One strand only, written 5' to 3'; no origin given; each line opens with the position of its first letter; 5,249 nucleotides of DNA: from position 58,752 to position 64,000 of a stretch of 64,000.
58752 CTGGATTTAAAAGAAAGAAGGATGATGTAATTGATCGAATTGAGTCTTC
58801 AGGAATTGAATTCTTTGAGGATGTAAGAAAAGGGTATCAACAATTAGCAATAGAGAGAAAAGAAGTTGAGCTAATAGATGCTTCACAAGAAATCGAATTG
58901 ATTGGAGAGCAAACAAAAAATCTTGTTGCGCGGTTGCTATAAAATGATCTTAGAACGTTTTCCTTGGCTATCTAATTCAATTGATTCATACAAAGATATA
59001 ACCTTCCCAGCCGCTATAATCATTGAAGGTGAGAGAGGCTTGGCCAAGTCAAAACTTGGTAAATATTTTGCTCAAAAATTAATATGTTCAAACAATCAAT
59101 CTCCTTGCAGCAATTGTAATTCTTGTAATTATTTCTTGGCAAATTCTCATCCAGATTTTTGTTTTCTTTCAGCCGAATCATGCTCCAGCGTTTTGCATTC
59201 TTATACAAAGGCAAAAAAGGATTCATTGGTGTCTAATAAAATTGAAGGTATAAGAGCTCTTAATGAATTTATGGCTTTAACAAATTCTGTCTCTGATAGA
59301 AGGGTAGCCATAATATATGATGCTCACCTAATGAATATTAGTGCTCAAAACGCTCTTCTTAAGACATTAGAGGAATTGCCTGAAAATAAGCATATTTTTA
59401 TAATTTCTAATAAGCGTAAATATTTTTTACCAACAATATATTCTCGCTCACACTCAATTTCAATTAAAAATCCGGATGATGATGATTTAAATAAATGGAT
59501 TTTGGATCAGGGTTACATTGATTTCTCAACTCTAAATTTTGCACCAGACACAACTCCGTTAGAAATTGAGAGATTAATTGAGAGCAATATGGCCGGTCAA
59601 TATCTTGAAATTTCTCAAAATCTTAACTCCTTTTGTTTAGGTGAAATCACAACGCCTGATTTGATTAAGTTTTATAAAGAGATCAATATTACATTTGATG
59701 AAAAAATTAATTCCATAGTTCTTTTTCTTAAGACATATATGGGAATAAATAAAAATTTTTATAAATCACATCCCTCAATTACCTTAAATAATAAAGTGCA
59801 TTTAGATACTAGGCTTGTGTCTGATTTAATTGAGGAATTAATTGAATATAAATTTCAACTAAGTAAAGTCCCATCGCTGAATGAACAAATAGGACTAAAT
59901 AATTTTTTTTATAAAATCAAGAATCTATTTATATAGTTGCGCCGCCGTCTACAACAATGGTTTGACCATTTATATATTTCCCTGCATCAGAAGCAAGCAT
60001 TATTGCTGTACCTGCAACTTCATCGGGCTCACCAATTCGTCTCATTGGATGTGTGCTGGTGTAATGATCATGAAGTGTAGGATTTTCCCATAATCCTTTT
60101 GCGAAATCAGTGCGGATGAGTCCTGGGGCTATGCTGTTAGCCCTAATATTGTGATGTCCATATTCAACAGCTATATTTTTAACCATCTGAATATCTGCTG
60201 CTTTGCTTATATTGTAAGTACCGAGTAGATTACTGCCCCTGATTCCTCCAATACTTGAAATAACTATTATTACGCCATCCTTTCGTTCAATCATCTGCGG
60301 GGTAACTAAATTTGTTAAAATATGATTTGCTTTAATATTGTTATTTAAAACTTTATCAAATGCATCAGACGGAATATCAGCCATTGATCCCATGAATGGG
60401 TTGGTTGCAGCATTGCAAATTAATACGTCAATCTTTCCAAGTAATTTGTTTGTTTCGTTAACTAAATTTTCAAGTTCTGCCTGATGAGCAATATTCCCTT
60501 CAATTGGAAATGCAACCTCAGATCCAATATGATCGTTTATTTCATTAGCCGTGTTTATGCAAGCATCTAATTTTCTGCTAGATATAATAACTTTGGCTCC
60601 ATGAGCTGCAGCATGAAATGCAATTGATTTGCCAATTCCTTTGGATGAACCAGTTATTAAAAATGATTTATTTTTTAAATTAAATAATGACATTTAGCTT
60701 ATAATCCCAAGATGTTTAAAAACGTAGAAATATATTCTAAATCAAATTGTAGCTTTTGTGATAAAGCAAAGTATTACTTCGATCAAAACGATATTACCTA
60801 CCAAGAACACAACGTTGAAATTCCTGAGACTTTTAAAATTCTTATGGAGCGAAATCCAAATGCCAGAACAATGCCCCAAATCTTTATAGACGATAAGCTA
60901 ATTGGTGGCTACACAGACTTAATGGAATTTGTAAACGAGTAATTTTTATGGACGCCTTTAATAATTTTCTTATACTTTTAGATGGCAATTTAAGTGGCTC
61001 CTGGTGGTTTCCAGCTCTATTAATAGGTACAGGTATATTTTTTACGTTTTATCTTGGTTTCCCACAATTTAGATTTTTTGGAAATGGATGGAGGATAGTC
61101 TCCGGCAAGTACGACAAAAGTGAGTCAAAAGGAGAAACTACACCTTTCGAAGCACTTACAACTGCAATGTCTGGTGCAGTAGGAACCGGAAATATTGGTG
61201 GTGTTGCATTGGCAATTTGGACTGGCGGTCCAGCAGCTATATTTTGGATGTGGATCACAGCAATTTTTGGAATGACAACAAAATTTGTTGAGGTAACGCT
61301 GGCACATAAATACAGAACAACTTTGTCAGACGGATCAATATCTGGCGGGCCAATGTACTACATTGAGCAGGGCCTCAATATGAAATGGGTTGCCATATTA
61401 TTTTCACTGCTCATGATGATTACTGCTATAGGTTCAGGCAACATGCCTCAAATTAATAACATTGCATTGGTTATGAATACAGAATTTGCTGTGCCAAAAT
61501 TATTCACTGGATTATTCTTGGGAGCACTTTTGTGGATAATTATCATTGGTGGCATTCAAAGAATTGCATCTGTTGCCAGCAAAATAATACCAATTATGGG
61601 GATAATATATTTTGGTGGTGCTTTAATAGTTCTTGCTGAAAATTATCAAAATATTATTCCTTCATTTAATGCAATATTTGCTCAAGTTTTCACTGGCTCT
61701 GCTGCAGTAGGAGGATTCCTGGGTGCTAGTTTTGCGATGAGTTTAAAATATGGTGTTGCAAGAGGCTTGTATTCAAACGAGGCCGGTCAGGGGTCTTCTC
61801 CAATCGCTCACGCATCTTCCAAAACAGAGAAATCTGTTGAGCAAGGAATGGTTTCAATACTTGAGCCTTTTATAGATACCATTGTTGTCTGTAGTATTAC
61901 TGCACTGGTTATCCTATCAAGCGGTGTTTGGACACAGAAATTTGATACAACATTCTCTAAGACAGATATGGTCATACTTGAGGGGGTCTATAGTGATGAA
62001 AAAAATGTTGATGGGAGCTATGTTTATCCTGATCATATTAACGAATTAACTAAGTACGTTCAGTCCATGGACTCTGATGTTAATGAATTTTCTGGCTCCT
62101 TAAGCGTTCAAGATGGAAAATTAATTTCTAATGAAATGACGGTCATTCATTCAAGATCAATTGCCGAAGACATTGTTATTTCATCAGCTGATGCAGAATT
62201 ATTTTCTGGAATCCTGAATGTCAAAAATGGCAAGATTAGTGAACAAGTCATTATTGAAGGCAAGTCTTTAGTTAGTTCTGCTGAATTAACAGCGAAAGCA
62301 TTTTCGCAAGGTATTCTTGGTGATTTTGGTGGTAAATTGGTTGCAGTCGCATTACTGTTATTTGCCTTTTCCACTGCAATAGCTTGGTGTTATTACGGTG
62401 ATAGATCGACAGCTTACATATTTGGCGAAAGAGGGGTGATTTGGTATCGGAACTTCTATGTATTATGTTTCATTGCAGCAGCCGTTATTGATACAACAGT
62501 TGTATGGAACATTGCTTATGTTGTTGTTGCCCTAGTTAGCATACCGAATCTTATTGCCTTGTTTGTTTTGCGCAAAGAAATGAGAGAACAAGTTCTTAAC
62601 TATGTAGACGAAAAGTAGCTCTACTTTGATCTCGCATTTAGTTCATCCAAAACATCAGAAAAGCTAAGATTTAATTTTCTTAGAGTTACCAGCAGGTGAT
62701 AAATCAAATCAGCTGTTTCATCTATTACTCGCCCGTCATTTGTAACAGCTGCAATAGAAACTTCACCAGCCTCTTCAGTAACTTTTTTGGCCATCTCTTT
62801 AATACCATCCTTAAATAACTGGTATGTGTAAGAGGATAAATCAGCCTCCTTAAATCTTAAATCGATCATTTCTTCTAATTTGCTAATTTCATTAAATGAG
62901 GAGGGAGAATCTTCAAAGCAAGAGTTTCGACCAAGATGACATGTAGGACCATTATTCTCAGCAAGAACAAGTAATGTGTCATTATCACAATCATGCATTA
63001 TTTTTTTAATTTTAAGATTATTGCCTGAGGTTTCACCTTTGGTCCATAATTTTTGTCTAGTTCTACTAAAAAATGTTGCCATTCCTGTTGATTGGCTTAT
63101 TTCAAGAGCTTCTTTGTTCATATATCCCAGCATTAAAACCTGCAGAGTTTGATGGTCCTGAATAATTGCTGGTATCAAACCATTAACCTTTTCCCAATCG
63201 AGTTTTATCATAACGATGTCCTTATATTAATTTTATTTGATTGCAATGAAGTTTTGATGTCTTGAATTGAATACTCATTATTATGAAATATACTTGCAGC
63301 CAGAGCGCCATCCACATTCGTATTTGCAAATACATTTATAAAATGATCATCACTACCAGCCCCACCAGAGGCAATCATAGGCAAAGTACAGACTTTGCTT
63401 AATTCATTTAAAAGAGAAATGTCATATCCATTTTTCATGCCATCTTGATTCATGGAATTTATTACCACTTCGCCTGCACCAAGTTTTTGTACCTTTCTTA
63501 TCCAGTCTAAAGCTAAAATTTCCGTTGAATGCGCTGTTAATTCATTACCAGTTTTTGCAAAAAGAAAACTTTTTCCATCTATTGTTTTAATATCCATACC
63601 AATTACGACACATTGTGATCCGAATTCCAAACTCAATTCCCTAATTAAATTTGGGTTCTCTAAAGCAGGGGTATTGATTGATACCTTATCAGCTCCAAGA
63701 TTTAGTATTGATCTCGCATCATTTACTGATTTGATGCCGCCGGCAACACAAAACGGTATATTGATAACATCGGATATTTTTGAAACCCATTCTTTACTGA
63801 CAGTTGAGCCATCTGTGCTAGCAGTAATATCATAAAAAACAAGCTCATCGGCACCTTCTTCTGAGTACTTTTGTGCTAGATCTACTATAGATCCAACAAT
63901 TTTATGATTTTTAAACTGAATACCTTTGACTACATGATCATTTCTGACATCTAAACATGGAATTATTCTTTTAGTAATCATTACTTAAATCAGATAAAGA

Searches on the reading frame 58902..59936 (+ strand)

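Call 65: search_protein_families(library=pfam, proteins=[window:58902-59936:+], max_evalue=0.00001)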
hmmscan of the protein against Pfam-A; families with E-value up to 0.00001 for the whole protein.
window:58902-59936:+ (344 aa): 1 family
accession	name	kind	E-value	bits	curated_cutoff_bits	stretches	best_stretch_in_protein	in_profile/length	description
PF13177.12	DNA_pol3_delta2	-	2.2e-33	115.9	27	1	31-190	14-159/161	DNA polymerase III, delta subunit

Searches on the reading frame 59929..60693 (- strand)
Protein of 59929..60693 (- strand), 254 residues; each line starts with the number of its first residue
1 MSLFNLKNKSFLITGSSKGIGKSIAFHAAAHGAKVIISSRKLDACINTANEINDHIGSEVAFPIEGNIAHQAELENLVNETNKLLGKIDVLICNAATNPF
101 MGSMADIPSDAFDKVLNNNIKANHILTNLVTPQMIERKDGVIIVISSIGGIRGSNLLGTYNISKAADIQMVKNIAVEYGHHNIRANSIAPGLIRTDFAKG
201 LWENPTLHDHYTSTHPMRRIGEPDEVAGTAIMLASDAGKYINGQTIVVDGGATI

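Call 65: search_protein_families(library=pfam, proteins=[window:59929-60693:-], max_evalue=0.00001)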
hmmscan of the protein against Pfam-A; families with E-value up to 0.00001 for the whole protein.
window:59929-60693:- (254 aa): 3 families
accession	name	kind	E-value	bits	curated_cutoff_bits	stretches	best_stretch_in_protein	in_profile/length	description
PF13561.12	adh_short_C2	-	3.6e-58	197.4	27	1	17-253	5-236/236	Enoyl-(Acyl carrier protein) reductase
PF00106.31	adh_short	-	1.6e-44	152.2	26.6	1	11-203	3-192/195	short chain dehydrogenase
PF08659.16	KR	-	5.9e-10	39.8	22.6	1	11-162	3-151/180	KR domain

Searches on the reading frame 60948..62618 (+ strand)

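Call 65: search_protein_families(library=pfam, proteins=[window:60948-62618:+], max_evalue=0.00001)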
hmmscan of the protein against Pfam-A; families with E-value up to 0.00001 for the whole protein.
window:60948-62618:+ (556 aa): 1 family
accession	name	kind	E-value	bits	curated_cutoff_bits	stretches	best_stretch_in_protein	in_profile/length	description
PF01235.23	Na_Ala_symp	-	9.5e-122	407.5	24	1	57-555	6-382/392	Sodium:alanine symporter family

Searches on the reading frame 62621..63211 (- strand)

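Call 65: search_protein_families(library=pfam, proteins=[window:62621-63211:-], max_evalue=0.00001)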
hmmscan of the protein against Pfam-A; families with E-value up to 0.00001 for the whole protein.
window:62621-63211:- (196 aa): 2 families
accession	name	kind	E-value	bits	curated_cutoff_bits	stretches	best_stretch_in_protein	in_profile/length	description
PF01502.23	PRA-CH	-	1.2e-31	108.8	27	1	27-100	1-74/74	Phosphoribosyl-AMP cyclohydrolase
PF01503.22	PRA-PH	-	3.3e-16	59.9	21.3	1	110-194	2-85/86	Phosphoribosyl-ATP pyrophosphohydrolase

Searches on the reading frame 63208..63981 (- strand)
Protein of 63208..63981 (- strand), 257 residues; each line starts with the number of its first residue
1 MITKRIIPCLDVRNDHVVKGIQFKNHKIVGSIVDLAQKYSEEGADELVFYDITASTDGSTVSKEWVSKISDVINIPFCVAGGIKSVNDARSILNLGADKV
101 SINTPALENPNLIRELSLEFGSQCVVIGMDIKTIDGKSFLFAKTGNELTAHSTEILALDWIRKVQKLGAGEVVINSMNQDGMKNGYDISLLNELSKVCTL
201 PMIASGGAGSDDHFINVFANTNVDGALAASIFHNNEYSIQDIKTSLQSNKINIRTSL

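Call 65: search_protein_families(library=pfam, proteins=[window:63208-63981:-], max_evalue=0.00001)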
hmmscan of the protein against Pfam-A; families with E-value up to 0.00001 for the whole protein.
window:63208-63981:- (257 aa): 3 families
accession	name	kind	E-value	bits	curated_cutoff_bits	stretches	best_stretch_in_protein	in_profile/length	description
PF00977.27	His_biosynth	-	7.5e-72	241.9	23.6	1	5-237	1-227/228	Histidine biosynthesis protein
PF01207.24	Dus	-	7.1e-09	35.6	20.4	1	29-115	137-226/311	Dihydrouridine synthase (Dus)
PF03060.21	NMO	-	6.3e-08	32.8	28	0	64-104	183-223/331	Nitronate monooxygenase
